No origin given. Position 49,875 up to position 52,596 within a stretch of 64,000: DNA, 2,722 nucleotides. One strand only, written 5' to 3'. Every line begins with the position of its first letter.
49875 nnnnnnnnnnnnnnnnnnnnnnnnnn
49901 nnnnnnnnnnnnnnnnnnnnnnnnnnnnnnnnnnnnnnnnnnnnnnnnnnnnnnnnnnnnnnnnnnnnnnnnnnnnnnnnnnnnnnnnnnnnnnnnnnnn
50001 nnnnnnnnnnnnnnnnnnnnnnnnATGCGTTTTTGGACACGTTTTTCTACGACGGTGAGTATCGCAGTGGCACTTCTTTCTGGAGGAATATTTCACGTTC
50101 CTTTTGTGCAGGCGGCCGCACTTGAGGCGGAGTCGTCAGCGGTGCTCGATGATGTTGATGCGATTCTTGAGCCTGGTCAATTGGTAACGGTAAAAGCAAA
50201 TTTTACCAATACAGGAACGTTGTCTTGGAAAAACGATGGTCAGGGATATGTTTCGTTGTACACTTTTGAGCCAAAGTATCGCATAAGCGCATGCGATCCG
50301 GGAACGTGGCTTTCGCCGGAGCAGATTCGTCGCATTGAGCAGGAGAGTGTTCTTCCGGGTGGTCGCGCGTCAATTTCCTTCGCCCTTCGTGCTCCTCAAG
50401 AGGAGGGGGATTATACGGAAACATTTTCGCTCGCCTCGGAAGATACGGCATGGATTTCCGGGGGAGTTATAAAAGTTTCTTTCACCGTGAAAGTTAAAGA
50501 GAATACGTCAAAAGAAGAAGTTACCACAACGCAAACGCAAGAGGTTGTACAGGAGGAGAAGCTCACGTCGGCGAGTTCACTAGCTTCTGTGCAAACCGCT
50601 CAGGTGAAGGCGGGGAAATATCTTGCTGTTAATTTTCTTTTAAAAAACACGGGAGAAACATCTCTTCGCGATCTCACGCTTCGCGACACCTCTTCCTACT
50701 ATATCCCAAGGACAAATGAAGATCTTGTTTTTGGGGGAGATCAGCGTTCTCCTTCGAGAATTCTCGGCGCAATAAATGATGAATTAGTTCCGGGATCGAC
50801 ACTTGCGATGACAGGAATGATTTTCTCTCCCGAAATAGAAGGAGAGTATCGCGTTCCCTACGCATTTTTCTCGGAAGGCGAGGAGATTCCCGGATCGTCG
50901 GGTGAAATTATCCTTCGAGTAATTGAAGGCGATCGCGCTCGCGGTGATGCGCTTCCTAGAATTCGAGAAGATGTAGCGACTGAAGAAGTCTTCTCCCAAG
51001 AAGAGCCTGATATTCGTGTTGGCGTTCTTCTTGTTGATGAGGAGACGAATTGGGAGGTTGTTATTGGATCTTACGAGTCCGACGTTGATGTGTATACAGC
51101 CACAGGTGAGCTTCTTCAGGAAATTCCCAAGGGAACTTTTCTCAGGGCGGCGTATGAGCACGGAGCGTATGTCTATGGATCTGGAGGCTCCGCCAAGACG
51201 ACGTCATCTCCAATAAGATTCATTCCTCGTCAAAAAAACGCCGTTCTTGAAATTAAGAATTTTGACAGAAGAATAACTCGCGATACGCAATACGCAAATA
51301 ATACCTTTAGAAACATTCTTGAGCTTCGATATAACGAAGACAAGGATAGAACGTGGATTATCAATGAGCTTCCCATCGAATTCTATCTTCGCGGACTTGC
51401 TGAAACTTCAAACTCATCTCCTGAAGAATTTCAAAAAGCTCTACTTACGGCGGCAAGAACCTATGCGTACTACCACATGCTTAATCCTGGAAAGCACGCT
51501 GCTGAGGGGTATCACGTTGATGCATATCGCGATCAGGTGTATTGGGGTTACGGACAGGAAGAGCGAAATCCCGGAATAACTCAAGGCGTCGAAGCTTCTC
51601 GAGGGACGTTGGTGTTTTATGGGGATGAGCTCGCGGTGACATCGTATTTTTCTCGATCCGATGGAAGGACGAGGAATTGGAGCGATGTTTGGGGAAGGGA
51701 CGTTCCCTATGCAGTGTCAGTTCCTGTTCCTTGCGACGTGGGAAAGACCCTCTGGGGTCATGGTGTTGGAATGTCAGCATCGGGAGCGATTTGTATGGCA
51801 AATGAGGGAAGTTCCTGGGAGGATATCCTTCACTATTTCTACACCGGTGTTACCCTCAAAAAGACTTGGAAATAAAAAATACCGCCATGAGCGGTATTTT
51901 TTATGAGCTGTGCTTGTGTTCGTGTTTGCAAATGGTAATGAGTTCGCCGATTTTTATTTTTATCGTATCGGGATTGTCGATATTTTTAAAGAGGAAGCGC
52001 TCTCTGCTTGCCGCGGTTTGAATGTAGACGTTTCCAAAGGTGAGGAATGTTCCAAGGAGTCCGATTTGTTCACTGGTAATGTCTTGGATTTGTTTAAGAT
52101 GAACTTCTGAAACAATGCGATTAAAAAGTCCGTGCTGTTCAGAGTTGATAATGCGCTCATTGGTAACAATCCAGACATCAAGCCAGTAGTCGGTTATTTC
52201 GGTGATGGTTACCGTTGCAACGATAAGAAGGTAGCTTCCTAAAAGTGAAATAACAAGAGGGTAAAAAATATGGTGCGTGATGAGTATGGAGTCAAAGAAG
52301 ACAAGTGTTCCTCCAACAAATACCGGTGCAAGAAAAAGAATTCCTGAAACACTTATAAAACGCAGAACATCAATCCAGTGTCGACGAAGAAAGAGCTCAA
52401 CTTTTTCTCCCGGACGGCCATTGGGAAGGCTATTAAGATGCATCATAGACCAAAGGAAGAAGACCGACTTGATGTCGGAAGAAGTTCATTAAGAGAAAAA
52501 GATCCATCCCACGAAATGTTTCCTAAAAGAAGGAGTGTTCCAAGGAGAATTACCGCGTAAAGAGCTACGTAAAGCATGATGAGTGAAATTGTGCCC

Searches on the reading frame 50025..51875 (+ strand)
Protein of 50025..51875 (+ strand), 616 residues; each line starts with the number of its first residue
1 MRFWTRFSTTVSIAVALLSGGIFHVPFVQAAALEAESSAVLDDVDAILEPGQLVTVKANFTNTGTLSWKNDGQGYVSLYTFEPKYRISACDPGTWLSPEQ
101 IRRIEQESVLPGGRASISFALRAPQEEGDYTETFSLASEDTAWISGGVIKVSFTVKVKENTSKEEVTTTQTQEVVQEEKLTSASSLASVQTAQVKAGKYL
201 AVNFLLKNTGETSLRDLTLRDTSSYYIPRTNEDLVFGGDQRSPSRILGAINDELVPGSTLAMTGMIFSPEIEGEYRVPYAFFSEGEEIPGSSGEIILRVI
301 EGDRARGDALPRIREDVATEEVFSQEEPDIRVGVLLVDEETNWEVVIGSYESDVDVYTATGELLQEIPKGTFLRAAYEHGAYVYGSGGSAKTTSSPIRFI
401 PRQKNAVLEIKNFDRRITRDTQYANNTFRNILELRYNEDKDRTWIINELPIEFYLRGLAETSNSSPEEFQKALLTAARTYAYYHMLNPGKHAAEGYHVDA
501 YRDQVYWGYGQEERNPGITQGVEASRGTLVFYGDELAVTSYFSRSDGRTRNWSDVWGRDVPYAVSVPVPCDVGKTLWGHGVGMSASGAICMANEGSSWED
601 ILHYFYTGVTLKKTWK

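Call 8: search_protein_families(library=pfam, max_evalue=0.001, proteins=[window:50025-51875:+])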
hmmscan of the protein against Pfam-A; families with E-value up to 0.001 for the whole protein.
window:50025-51875:+ (616 aa): 2 families
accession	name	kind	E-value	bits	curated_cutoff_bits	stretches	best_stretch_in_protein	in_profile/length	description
PF08486.15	SpoIID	-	1.9e-10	41.7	23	1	441-532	3-97/97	Stage II sporulation protein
PF16158.11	N_BRCA1_IG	-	1.5e-07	32.4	28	1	48-141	8-95/108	Ig-like domain from next to BRCA1 gene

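Call 85: search_protein_families(library=ncbifam, max_evalue=0.001, proteins=[window:50025-51875:+])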
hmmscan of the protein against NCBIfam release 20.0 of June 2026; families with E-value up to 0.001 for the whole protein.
window:50025-51875:+ (616 aa): 2 families
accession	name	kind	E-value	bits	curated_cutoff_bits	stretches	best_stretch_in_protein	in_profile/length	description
TIGR02669.1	SpoIID_LytB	domain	7.7e-31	108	83.3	2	445-568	2-123/270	SpoIID/LytB domain-containing protein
TIGR02870.1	spore_II_D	equivalog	4.9e-24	85.1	234.75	2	446-571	69-210/338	stage II sporulation protein D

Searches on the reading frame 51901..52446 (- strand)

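Call 9: search_protein_families(library=pfam, max_evalue=0.001, proteins=[window:51901-52446:-])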
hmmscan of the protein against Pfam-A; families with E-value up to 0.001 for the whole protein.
window:51901-52446:- (181 aa): 1 family
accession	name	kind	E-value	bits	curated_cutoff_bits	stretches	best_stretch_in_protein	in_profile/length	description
PF03703.20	bPH_2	-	0.00011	22.7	22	1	92-162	6-74/78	Bacterial PH domain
